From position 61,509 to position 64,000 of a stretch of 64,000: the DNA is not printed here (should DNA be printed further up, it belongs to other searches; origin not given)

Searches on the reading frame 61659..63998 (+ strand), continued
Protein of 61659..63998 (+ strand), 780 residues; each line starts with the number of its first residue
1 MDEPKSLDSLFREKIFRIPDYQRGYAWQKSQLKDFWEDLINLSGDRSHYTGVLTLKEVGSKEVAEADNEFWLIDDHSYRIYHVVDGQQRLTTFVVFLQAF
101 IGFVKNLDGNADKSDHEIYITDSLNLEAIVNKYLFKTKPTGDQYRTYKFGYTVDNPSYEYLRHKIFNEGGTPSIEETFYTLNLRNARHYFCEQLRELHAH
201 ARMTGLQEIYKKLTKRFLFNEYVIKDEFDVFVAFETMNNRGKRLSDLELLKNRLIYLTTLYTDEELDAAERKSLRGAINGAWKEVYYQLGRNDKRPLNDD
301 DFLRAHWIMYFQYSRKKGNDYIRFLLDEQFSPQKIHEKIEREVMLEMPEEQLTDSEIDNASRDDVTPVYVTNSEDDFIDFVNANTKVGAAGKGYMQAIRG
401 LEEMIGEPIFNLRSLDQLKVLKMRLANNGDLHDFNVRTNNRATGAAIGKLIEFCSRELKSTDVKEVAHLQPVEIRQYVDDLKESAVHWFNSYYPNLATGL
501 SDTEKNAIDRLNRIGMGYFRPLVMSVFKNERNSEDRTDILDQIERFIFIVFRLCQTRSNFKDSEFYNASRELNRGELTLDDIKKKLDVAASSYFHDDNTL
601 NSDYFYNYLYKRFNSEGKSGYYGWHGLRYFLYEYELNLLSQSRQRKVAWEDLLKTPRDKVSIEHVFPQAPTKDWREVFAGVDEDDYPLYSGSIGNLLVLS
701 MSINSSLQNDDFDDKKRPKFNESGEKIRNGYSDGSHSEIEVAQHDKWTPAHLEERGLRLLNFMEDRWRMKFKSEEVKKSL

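Call 36: search_solved_structures(query=P0001, max_evalue=0.01, show_alignments=3)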
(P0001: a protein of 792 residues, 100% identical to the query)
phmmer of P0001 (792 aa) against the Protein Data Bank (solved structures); distinct sequences matched with E-value up to 0.01: 1.
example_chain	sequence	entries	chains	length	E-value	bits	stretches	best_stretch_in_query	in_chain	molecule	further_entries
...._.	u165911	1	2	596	1.4e-06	30.3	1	6-256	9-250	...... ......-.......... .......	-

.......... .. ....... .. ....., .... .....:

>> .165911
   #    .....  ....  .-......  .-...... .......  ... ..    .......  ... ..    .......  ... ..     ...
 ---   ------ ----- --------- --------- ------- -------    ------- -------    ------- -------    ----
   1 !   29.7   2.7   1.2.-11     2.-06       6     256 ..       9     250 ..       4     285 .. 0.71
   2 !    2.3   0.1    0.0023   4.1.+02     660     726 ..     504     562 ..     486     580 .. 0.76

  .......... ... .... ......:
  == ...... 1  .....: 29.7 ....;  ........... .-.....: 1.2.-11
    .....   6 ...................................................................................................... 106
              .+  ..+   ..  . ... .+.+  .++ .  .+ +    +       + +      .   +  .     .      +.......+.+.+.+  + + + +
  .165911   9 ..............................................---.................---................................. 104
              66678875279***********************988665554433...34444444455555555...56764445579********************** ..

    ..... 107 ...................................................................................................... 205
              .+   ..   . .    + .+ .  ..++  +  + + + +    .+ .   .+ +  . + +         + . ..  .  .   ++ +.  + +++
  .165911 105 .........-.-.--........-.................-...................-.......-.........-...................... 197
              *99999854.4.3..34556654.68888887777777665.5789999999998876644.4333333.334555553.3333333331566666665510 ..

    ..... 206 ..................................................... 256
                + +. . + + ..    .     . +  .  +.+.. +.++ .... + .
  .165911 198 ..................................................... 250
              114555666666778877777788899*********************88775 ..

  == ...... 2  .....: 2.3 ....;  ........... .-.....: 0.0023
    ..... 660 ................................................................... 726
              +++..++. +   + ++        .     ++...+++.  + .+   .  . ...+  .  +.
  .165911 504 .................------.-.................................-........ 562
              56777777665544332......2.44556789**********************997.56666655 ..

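Call 38: search_solved_structures(query=A1, max_evalue=1, show_alignments=0)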
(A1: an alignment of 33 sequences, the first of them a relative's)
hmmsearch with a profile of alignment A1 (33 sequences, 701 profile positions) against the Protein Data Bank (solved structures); distinct sequences matched with E-value up to 1: 5.
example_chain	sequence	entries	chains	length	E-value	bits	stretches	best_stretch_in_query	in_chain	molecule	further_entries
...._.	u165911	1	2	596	5.4e-10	41.4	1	4-255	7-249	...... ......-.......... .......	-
20yv_A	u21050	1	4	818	1.5e-07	33.3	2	17-123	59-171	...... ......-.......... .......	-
6jiv_D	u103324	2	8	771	1.6e-06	29.9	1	17-115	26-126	SspE protein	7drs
7drr_D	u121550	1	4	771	2e-05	26.2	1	17-115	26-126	SspE protein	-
7dri_A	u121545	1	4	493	0.1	14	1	569-626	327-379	DUF1524 domain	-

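Call 52: predict_structure(alignment_id=A1)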
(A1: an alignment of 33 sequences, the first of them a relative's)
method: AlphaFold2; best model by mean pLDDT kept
length: 792 residues; sequences in the alignment: 33
mean_pLDDT: 60.1   pTM: 0.49
mean pLDDT of the five models: 60.1, 59.7, 58.4, 54.3, 53.8
residues with pLDDT >= 90: 59; 70-90: 234; 50-70: 244; < 50: 255
segments of 3 or more residues with pLDDT < 50: 1-89, 136-156, 177-179, 215-244, 255-272, 314-318, 330-371, 459-470, 652-665, 787-792
pLDDT, mean of each block of 10 residues (from residue 1): 40 33 31 37 34 28 32 22 36 67 84 82 73 50 36 51 63 56 59 76 76 45 23 25 45 48 42 53 61 52 53 50 57 34 25 33 34 74 67 81 80 76 76 64 68 65 35 58 74 78 89 83 87 93 93 72 72 85 91 91 86 65 73 75 53 43 49 72 70 62 58 58 58 51 64 83 93 89 59 30
secondary structure, 60 per line:
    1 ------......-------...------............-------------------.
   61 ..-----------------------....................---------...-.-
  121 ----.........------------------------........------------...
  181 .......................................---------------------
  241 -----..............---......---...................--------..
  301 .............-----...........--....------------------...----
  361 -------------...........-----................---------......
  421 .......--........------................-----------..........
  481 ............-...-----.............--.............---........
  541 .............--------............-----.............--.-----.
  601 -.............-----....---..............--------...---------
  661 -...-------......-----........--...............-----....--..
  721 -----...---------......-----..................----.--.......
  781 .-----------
elements in order (helices of 4 or more, strands of 3 or more residues): H7-12 H29-40 H86-105 H126-133 H158-165 H178-219 H246-259 H263-268 H272-290 H299-313 H319-329 H332-335 H374-384 H390-405 H415-427 H430-437 H444-459 H471-492 H502-514 H517-529 H533-553 H562-573 H579-591 H602-614 H620-623 H627-640 H672-677 H683-690 H693-707 H713-716 E726-728 H738-743 H749-766 H774-781

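Call 54: find_related_loci(query=P0001, collection=metagenome_contigs, flank=8000)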
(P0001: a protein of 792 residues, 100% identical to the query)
Query P0001 (792 aa) in metagenome_contigs; peptide patterns used: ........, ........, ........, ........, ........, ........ (x = any residue, [..] = any of these).
332 stretches matched a pattern; 280 encode a relative of the query (tblastn E <= 1e-3); the best 80 are kept; 80 distinct loci.
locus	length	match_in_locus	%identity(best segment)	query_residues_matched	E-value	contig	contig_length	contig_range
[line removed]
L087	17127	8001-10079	55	1-786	0e+0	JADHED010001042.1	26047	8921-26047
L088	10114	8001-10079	55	1-786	0e+0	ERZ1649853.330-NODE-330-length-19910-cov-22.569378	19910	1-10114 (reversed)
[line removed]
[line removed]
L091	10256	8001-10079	53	1-786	0e+0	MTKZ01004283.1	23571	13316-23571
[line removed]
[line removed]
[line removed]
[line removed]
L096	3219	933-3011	80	1-784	0e+0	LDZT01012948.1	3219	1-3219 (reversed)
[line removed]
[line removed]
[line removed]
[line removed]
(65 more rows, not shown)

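Call 60: search_protein_families(library=pfam, alignment_id=A2, max_evalue=0.00001)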
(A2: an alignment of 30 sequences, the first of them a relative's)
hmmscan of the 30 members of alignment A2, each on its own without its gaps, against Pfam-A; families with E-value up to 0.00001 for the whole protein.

A. member 1, L114:4848-7982:+ (1045 aa): 2 families
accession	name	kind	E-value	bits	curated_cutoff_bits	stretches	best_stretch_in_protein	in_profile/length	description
PF00271.37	Helicase_C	-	2.3e-18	66.9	23.5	1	514-619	14-110/110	Helicase conserved C-terminal domain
PF00176.29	SNF2-rel_dom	-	1.8e-12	47.4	24.9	1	135-320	17-185/290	SNF2-related domain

B. families by the number of members that match (of 30 scanned): 34 families (the first 25 are shown)
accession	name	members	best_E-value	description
PF01420.25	Methylase_S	8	8.4e-32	Type I restriction modification DNA specificity domain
PF01555.25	N6_N4_Mtase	6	1e-33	DNA methylase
PF22187.2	DUF6946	2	5.2e-57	Domain of unknown function (DUF6946)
PF13166.12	AAA_13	1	1.3e-155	AAA domain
PF03441.19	FAD_binding_7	1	1.4e-87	FAD binding domain of DNA photolyase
PF00082.27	Peptidase_S8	1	9.1e-63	Subtilase family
PF12358.13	DUF3644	1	9.6e-51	Domain of unknown function (DUF3644)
PF00069.31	Pkinase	1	5e-50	Protein kinase domain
PF00875.24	DNA_photolyase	1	6.8e-45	DNA photolyase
PF13614.12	AAA_31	1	2.3e-42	AAA domain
PF07714.23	PK_Tyr_Ser-Thr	1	8.1e-39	Protein tyrosine and serine/threonine kinase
PF13751.12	DDE_Tnp_1_6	1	4.5e-23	Transposase DDE domain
PF01656.29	CbiA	1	9.1e-21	CobQ/CobB/MinD/ParA nucleotide binding domain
PF00271.37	Helicase_C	1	2.3e-18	Helicase conserved C-terminal domain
PF13424.12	TPR_12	1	3.5e-14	Tetratricopeptide repeat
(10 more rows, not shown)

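Call 61: search_protein_families(library=pfam, alignment_id=A3, max_evalue=0.00001)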
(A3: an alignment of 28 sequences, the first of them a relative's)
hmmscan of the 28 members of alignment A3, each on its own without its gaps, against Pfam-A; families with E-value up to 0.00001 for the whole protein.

A. member 1, L114:10304-14848:+ (1515 aa): 3 families
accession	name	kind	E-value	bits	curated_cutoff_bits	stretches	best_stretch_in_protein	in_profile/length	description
PF07669.17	Eco57I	-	8.1e-23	81.8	25.3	1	696-962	2-143/171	Eco57I restriction-modification methylase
PF20466.3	MmeI_TRD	-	1.2e-16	61.2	27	1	1041-1226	23-206/207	MmeI, target recognition domain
PF20473.4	MmeI_Mtase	-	6.6e-14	52.1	27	1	893-997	139-248/259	MmeI, DNA-methyltransferase domain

B. families by the number of members that match (of 28 scanned): 33 families (the first 25 are shown)
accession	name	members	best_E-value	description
PF18766.7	SWI2_SNF2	6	3.1e-71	SWI2/SNF2 ATPase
PF04313.20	HSDR_N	6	8.2e-40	Type I restriction enzyme R protein N terminus (HSDR_N)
PF04851.21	ResIII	6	4e-19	Type III restriction enzyme, res subunit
PF13245.12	AAA_19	6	1.8e-08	AAA domain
PF00580.27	UvrD-helicase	5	1.9e-18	UvrD/REP helicase N-terminal domain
PF13361.12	UvrD_C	4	2.6e-19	UvrD-like helicase C-terminal domain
PF22679.2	T1R_D3-like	4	1.2e-18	Type I restriction enzyme subunit R domain 3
PF13538.12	UvrD_C_2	4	9.8e-09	UvrD-like helicase C-terminal domain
PF11867.13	T1RH-like_C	3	2.4e-20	Type I restriction enzyme HindI endonuclease subunit-like, C-terminal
PF03747.19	ADP_ribosyl_GH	2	4.7e-62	ADP-ribosylglycohydrolase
PF01139.22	RtcB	1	8.8e-125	tRNA-splicing ligase RtcB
PF10592.14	AIPR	1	1.8e-43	AIPR protein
PF13635.12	DUF4143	1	2.9e-42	Domain of unknown function (DUF4143)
PF02481.21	DNA_processg_A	1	4.7e-37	DNA recombination-mediator protein A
PF00069.31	Pkinase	1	4.8e-31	Protein kinase domain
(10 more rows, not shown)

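Call 69: search_protein_representatives(protein=P0001)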
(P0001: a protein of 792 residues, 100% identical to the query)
Query: 792 residues. Proteins with E-value up to 0.001 (for the whole library): 6858; up to 1e-10: 2086; up to 1e-30: 683. The best 150 are listed.
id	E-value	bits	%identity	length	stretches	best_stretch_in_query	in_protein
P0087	0.0e+00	1080.7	69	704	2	1-364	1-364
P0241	1.5e-224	764.3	56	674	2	4-335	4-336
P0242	1.7e-196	671.6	51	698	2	2-354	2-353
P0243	4.7e-190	650.3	68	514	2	1-363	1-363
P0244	1.9e-189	648.3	47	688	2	1-361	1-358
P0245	1.9e-189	648.2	50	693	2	1-367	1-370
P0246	2.8e-189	647.7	48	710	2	1-341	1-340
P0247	2.0e-181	621.8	49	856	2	3-359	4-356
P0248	4.7e-181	620.5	49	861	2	6-353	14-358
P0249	1.1e-180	619.3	51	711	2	3-337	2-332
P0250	4.0e-176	604.2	47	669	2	2-359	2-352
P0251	1.6e-171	589.0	61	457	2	466-783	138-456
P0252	3.3e-170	584.7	48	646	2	2-335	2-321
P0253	9.4e-168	576.5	45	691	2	1-353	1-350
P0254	5.7e-167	573.9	46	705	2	1-359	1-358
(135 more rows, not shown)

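Call 78: search_dna_similar(query=P0001, collection=plasmids, mode=protein, max_rows=12, max_evalue=1e-20)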
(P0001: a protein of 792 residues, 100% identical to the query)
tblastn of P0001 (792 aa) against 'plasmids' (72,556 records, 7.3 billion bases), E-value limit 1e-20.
Records with a match: 33; places in all: 34; records where one place covers at least 80% of the query: 32.
Best place of each record, by identity: 60-80% 1; <60% 32.
By first word of the organism name: Acinetobacter 31; Picosynechococcus 1; Tenericutes 1.
By predicted mobility (MOB-suite, as given by PLSDB): mobilizable 13; conjugative 13; non-mobilizable 7.
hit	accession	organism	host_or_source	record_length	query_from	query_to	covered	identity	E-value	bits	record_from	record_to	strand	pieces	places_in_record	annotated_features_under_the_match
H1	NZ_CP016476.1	Picosynechococcus sp. PCC 7003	cell culture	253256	1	783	87%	67.8%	4e-176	985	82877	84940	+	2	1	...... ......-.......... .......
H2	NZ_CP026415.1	Acinetobacter sp. ACNIH2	-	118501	5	783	86%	44.2%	7e-90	516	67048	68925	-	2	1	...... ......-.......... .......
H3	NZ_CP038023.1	Acinetobacter radioresistens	bacterial culture,soil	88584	5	784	84%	43.7%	2e-87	506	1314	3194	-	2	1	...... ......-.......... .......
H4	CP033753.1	Acinetobacter baumannii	Homo sapiens,clinical isolate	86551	5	784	84%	43.6%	2e-87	504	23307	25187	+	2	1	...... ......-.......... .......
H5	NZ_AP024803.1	Acinetobacter baumannii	Homo sapiens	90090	5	784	84%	43.6%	2e-87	504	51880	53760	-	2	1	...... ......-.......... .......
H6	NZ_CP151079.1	Acinetobacter baumannii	-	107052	5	784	84%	43.6%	2e-87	504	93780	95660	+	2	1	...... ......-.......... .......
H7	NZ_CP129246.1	Acinetobacter baumannii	Homo sapiens,urine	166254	5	784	84%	43.6%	2e-87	504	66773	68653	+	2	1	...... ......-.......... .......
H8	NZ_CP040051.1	Acinetobacter baumannii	Homo sapiens,blood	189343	5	784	84%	43.6%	2e-87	504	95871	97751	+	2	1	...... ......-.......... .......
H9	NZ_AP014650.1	Acinetobacter baumannii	Homo sapiens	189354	5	784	84%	43.6%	2e-87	504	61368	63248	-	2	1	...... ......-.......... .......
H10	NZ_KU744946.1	Acinetobacter baumannii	urinary tract infection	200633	5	784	84%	43.6%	2e-87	504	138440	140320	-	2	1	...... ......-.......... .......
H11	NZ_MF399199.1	Acinetobacter baumannii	-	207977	5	784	84%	43.6%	2e-87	504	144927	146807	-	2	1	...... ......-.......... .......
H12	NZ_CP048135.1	Acinetobacter baumannii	Homo sapiens,mid stream urine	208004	5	784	84%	43.6%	2e-87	504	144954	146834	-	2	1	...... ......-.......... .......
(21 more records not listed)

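Call 79: search_dna_similar(query=P0001, collection=phages, mode=protein, max_rows=10, max_evalue=1e-10)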
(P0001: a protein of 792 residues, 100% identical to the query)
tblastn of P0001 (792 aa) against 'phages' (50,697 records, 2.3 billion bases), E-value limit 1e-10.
Records with a match: 6; places in all: 6; records where one place covers at least 80% of the query: 6.
Best place of each record, by identity: <60% 6.
By first word of the organism name: Streptococcus 6.
By host as written in the record: Streptococcus suis LS2N 1; Streptococcus suis SSJ27 1; Streptococcus suis FJSM5 1; Streptococcus suis FJSM7 1; Streptococcus suis FJZZ32 1; Streptococcus suis FJZZ39 1.
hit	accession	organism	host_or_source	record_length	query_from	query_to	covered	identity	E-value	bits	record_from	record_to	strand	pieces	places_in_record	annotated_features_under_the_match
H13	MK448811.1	Streptococcus phage Javan575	Streptococcus suis LS2N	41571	2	778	82%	47.8%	3e-106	606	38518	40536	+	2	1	RloF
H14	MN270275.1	Streptococcus phage phi-SsuSSJ27_rum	Streptococcus suis SSJ27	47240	2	778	82%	47.8%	3e-106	606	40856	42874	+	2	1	hypothetical protein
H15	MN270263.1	Streptococcus phage phi-SsuFJSM5_rum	Streptococcus suis FJSM5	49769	2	778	82%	47.8%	5e-106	605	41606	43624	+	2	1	hypothetical protein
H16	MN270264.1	Streptococcus phage phi-SsuFJSM7_rum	Streptococcus suis FJSM7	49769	2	778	82%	47.8%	5e-106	605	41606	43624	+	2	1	hypothetical protein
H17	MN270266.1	Streptococcus phage phi-SsuFJZZ32_rum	Streptococcus suis FJZZ32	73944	2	778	82%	47.8%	7e-106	605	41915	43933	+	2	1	hypothetical protein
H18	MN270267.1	Streptococcus phage phi-SsuFJZZ39_rum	Streptococcus suis FJZZ39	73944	2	778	82%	47.8%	7e-106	605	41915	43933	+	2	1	hypothetical protein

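Call 81: predict_structure(alignment_id=A4)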
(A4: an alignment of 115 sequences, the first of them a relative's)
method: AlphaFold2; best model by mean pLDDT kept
length: 792 residues; sequences in the alignment: 115
mean_pLDDT: 88.4   pTM: 0.81
mean pLDDT of the five models: 88.4, 85.5, 85.2, 85.2, 85.0
residues with pLDDT >= 90: 537; 70-90: 170; 50-70: 67; < 50: 18
segments of 3 or more residues with pLDDT < 50: 362-371, 461-463, 789-792
pLDDT, mean of each block of 10 residues (from residue 1): 90 95 90 96 94 93 75 92 95 98 97 96 95 93 88 88 94 91 96 98 97 97 90 81 87 94 94 95 95 94 97 80 94 84 73 62 42 73 72 80 76 72 75 61 66 64 66 98 98 97 98 97 98 98 98 96 97 98 98 97 97 91 95 95 89 65 91 95 95 91 72 93 91 93 97 98 98 97 71 36
secondary structure, 60 per line:
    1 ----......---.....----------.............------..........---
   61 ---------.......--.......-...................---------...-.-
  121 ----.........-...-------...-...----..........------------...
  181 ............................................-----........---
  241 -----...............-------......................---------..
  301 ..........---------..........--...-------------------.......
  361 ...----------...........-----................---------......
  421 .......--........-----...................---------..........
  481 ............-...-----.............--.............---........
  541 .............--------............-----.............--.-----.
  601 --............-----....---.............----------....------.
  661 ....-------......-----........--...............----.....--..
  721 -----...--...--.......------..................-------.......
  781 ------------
elements in order (helices of 4 or more, strands of 3 or more residues): H7-10 E14-18 H29-41 E48-57 H70-76 E79-85 H87-105 H126-133 E135-137 E145-147 E149-151 H156-165 H178-216 E217-224 H230-237 H246-260 H268-289 H299-310 H320-329 H354-363 H374-384 H390-405 H415-427 H430-437 H443-461 H471-492 H502-514 H517-529 H533-553 H562-573 H579-591 H603-614 H620-623 H627-639 H650-653 E660-664 H672-677 H683-690 E696-700 H701-707 H712-716 E726-728 H736-742 H749-766 H774-780
